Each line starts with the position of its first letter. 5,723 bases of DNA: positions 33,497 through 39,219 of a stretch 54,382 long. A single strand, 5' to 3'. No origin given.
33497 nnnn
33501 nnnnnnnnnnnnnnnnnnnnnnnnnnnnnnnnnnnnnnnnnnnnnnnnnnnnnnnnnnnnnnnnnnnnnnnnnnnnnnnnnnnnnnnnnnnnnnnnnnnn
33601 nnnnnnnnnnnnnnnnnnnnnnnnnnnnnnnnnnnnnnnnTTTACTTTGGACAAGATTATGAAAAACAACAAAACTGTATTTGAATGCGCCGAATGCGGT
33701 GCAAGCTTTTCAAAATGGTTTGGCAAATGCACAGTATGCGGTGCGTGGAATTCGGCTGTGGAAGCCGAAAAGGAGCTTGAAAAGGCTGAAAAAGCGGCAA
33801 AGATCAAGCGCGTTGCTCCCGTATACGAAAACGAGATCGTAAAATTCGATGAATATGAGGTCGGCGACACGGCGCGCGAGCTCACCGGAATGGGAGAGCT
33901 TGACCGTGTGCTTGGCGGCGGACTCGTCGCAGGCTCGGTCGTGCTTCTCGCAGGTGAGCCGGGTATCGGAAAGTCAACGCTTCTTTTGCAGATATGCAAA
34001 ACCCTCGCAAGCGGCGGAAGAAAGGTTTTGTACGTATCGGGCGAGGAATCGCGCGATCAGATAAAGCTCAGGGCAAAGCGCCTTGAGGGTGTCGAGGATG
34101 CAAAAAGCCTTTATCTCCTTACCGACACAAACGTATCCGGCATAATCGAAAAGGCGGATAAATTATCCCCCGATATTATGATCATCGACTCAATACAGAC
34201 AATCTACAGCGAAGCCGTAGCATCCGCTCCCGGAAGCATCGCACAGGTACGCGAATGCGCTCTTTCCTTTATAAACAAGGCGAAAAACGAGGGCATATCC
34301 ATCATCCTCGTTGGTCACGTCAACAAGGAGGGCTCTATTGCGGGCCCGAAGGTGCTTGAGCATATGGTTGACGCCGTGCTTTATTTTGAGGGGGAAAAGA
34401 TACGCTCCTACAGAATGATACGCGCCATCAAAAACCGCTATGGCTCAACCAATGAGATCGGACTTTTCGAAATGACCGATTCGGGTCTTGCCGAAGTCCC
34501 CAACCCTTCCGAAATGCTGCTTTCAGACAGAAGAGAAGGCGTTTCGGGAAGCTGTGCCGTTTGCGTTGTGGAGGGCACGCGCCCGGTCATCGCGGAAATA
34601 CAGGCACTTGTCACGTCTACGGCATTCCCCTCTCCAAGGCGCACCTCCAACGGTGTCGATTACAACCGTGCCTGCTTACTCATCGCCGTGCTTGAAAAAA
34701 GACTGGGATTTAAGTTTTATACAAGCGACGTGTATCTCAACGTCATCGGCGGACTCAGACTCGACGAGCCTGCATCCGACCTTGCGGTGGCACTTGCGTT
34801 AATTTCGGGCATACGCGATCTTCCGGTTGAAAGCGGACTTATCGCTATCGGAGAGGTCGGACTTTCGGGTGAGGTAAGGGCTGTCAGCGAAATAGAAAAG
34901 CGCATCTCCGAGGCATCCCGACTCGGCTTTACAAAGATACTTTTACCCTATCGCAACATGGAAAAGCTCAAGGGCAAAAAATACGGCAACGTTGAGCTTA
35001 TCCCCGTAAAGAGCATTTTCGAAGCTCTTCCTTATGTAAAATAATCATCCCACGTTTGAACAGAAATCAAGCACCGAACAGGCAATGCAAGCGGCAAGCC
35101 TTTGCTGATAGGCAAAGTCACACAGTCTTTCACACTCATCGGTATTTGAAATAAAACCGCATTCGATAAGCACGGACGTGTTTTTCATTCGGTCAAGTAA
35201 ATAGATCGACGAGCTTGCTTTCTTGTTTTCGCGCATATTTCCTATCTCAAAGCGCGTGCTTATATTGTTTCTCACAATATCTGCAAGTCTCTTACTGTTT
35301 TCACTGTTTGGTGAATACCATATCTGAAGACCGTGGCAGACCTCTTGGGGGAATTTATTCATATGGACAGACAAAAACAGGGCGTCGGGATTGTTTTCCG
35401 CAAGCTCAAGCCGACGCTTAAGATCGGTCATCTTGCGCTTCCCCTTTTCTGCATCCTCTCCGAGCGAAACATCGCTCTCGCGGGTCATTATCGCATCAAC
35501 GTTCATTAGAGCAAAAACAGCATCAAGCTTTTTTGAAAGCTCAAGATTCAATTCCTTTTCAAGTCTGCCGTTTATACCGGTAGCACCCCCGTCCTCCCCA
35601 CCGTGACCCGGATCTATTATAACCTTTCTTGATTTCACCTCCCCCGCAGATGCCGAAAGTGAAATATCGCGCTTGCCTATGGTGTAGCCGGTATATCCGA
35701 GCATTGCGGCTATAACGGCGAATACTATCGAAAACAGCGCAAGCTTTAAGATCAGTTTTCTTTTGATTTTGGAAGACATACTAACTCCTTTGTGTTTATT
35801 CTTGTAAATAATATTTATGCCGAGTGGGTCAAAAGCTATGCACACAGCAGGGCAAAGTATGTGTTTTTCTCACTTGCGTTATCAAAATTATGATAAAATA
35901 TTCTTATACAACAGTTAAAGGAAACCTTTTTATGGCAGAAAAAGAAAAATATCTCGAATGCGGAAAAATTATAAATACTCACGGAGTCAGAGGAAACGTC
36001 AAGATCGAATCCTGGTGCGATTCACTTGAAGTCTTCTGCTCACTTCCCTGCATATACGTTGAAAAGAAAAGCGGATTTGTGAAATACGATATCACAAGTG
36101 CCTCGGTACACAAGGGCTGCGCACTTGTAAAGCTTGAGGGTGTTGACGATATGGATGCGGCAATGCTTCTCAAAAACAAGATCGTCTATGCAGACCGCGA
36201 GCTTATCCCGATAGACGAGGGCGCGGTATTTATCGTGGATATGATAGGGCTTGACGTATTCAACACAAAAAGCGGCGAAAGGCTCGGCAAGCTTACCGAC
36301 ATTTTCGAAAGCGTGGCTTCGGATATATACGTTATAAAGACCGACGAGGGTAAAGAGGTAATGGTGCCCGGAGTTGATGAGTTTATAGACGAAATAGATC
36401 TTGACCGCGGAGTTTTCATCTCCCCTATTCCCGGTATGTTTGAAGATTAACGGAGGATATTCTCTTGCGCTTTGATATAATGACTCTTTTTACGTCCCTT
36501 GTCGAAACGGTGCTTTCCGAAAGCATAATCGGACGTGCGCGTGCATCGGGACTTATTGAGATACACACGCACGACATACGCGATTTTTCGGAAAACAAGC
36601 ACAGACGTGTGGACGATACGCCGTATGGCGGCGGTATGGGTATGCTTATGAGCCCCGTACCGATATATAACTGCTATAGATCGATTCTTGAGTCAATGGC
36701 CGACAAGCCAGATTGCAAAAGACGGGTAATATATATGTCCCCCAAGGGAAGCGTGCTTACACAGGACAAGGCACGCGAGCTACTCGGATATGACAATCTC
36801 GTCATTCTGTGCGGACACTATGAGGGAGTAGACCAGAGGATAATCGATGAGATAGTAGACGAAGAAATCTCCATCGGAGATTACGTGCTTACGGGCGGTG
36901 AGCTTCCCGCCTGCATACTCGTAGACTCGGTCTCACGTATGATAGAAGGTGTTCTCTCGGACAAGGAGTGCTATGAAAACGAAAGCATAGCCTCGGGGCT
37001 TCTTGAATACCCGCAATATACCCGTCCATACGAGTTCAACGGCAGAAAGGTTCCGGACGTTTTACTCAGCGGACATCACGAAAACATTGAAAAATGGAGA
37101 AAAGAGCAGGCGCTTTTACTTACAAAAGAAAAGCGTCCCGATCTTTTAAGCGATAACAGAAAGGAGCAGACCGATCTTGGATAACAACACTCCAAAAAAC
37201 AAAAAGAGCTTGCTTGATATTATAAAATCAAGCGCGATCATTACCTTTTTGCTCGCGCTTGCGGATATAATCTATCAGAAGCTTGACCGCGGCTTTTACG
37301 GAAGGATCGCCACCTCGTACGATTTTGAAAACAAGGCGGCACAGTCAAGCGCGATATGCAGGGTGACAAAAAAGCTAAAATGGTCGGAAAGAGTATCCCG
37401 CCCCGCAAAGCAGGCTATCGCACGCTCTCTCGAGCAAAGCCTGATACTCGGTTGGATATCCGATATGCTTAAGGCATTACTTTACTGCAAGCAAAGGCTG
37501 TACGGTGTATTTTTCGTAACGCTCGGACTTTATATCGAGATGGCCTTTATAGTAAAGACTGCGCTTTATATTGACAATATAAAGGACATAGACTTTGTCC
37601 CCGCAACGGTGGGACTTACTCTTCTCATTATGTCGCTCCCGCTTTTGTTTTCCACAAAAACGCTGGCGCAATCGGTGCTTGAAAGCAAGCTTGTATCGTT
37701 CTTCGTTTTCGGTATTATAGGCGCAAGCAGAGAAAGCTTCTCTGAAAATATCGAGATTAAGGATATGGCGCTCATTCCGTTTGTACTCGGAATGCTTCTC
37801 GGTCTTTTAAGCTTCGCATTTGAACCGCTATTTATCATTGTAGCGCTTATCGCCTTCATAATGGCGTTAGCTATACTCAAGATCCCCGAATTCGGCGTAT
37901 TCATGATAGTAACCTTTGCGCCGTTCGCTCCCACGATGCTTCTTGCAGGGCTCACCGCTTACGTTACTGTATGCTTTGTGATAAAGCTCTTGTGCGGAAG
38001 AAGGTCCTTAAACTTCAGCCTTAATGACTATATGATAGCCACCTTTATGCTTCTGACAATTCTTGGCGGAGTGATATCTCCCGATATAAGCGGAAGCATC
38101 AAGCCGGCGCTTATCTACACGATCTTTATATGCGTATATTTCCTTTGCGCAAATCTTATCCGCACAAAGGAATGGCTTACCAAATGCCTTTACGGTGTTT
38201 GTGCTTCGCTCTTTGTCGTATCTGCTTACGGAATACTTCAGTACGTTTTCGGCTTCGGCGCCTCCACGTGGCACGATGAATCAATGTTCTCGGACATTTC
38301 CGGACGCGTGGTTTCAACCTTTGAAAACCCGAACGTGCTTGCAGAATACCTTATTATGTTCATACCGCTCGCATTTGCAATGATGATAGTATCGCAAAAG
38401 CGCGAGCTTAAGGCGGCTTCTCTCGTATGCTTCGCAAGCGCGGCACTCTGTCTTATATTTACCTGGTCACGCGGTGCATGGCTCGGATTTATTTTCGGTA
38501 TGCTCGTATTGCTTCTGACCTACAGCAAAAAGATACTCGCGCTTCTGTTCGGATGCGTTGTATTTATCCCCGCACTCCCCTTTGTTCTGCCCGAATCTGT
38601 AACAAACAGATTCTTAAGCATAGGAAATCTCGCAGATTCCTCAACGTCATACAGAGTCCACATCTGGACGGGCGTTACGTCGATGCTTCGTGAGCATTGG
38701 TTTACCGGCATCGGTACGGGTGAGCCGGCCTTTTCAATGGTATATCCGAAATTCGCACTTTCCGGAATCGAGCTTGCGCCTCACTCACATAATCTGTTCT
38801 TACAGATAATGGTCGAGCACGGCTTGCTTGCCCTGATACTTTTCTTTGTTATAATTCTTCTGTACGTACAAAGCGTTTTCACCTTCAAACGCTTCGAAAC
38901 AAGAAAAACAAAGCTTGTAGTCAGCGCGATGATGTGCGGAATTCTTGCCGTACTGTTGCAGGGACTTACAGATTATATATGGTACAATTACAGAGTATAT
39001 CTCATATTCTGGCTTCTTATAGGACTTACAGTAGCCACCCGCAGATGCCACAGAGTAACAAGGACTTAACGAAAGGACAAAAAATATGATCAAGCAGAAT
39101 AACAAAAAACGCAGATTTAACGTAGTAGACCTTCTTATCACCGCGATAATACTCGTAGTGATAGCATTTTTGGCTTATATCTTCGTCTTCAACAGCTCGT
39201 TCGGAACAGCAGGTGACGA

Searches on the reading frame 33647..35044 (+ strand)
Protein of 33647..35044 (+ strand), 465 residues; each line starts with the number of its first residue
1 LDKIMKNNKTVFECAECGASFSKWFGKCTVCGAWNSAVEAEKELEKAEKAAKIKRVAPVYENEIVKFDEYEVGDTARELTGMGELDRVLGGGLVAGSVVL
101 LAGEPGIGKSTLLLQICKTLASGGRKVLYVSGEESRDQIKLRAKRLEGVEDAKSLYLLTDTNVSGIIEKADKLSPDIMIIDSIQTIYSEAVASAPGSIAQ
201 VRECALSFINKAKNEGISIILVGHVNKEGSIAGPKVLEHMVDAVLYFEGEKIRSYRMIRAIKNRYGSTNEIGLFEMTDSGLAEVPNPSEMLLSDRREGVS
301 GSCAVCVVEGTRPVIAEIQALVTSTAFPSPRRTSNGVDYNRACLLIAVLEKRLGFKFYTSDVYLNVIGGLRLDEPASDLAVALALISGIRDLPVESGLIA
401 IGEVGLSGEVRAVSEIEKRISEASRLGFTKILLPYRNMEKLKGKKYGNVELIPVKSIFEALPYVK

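Call 8: search_protein_families(library=pfam, proteins=[window:33647-35044:+], max_evalue=0.001)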
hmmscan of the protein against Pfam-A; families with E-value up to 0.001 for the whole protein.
window:33647-35044:+ (465 aa): 18 families
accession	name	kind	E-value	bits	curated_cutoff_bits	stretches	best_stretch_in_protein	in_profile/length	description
PF13481.12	AAA_25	-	1e-16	61.6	27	1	85-229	22-194/195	AAA domain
PF06745.19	ATPase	-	1.3e-16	61.1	26.6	1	80-280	3-223/231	KaiC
PF13541.12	ChlI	-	6.1e-10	39.5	27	1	353-437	36-121/121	Subunit ChlI of Mg-chelatase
PF00004.35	AAA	-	8.3e-09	36.4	21.2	1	99-232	1-115/131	ATPase family associated with various cellular activities (AAA)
PF03796.21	DnaB_C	-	1.7e-08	34.6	27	1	80-189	4-115/255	DnaB-like helicase C terminal domain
PF18073.7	Zn_ribbon_LapB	-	2.7e-08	33.8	25.7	1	12-37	1-26/28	Rubredoxin metal binding domain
PF05362.19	Lon_C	-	4.5e-08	33.4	21.1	1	359-442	93-177/205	Lon protease (S16) C-terminal proteolytic domain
PF25199.1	nSTAND_NTPase5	-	8.7e-07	29.3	34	1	96-170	41-112/145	Novel STAND NTPase 5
PF13401.12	AAA_22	-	2.6e-06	28.2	27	1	97-224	6-123/130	AAA domain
PF13479.12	AAA_24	-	1.9e-05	25.1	27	1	98-228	4-133/195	AAA domain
PF20720.3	nSTAND3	-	4e-05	23.8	27.2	1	97-139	18-60/155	Novel STAND NTPase 3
PF03266.21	NTPase_1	-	4.7e-05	23.7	23.9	1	99-166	2-69/168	NTPase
PF13191.12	AAA_16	-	0.00012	23.1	32.6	1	90-134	21-62/167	AAA ATPase domain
PF07728.20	AAA_5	-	0.00033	21.1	22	1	99-190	2-82/139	AAA domain (dynein-related subfamily)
PF05729.18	NACHT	-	0.00039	20.7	26.7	1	98-124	2-28/167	NACHT domain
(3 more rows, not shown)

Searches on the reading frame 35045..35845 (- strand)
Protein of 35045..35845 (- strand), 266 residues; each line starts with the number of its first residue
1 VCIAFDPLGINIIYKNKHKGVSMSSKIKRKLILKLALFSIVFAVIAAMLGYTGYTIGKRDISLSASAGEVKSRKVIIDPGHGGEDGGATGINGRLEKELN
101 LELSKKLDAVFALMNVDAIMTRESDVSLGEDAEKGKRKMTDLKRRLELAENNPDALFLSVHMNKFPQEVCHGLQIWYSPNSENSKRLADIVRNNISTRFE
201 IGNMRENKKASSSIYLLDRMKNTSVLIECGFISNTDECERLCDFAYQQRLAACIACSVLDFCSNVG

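Call 8: search_protein_families(library=pfam, proteins=[window:35045-35845:-], max_evalue=0.001)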
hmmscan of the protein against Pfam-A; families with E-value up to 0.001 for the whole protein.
window:35045-35845:- (266 aa): 1 family
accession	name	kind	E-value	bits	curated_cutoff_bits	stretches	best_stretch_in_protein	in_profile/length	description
PF01520.23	Amidase_3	-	6.3e-41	140.7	27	1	75-257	1-171/174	N-acetylmuramoyl-L-alanine amidase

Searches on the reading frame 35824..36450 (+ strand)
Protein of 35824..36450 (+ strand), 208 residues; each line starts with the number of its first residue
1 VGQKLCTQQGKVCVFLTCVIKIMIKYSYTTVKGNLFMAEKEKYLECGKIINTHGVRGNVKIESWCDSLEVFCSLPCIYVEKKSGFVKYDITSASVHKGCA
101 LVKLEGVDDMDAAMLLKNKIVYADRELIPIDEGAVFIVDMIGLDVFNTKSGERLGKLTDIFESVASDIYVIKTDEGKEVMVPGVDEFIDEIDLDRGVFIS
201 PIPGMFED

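Call 8: search_protein_families(library=pfam, proteins=[window:35824-36450:+], max_evalue=0.001)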
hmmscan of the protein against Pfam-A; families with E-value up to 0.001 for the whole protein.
window:35824-36450:+ (208 aa): 3 families
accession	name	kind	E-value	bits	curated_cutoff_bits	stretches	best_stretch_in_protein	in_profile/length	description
PF01782.24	RimM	-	3.1e-19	69.5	23.5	1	46-126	2-83/84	RimM N-terminal domain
PF24986.1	PRC_RimM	-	1.3e-12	47.6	27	1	138-197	2-60/69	RimM PRC barrel domain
PF05239.21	PRC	-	9.2e-09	35.6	21.2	1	133-199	2-70/78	PRC-barrel domain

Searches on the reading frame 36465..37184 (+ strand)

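Call 8: search_protein_families(library=pfam, proteins=[window:36465-37184:+], max_evalue=0.001)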
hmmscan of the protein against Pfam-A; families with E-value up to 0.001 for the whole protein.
window:36465-37184:+ (239 aa): 1 family
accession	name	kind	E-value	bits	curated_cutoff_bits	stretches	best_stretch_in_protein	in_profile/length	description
PF01746.26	tRNA_m1G_MT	-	3.1e-59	200.4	27.3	1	23-225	2-195/195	tRNA (Guanine-1)-methyltransferase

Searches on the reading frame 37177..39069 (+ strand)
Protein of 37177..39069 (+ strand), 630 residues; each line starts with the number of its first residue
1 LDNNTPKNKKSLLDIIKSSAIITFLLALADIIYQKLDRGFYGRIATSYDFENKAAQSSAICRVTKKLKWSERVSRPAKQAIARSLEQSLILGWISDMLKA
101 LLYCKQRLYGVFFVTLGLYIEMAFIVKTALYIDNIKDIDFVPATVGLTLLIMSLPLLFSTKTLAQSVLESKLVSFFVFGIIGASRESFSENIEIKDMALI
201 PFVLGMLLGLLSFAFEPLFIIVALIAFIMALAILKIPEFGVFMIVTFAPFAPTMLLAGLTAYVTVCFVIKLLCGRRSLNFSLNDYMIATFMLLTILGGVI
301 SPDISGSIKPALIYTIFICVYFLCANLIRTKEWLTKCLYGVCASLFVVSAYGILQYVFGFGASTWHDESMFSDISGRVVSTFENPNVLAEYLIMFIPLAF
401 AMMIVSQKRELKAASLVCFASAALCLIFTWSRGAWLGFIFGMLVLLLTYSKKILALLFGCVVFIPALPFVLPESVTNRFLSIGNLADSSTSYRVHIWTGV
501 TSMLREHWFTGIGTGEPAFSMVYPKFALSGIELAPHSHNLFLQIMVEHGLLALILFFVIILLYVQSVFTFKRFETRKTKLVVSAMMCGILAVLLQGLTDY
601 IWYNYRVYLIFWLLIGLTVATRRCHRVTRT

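Call 8: search_protein_families(library=pfam, proteins=[window:37177-39069:+], max_evalue=0.001)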
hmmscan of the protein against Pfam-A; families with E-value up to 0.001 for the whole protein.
window:37177-39069:+ (630 aa): 1 family
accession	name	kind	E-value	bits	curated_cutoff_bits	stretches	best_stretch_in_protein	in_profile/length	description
PF04932.20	Wzy_C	-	8.7e-24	84.4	31.7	1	419-557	3-149/149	O-Antigen ligase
